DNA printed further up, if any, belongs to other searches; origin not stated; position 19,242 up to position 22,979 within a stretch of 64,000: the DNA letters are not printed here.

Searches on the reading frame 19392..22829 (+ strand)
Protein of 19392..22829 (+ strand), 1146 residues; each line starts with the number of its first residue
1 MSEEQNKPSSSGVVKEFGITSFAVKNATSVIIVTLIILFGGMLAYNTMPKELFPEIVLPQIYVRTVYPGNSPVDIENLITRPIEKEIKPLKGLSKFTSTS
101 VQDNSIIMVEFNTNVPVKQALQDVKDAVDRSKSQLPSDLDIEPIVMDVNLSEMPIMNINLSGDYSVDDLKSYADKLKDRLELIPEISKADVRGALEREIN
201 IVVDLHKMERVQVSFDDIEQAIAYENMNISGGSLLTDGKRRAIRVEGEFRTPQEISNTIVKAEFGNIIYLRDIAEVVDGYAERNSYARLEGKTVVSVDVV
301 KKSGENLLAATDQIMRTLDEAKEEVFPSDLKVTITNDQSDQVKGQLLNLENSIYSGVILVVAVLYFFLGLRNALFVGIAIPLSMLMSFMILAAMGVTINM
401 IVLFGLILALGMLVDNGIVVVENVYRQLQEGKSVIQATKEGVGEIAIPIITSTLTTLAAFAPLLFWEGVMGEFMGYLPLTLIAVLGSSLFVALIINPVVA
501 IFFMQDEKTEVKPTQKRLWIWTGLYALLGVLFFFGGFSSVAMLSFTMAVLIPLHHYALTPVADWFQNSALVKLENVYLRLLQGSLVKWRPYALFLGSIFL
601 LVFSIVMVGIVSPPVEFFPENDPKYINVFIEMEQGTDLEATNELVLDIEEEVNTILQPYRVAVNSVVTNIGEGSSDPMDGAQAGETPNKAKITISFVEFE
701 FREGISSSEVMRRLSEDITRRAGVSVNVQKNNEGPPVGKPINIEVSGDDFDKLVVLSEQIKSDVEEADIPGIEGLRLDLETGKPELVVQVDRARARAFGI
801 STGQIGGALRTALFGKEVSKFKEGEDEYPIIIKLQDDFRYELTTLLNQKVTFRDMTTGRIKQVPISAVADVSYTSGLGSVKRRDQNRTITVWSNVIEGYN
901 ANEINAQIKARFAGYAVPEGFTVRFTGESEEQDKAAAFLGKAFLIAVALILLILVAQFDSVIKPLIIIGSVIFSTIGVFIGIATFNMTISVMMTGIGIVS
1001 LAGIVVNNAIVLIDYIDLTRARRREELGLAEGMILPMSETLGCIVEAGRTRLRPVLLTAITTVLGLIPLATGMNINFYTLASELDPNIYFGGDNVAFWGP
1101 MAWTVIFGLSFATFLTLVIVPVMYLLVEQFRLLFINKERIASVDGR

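Call 63: search_protein_families(library=pfam, max_evalue=0.00001, proteins=[window:19392-22829:+])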
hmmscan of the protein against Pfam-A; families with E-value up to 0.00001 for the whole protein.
window:19392-22829:+ (1146 aa): 1 family
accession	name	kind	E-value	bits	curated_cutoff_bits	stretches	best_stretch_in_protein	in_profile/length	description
PF00873.25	ACR_tran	-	2.9e-188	628.2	28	1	20-1127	2-1020/1021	AcrB/AcrD/AcrF family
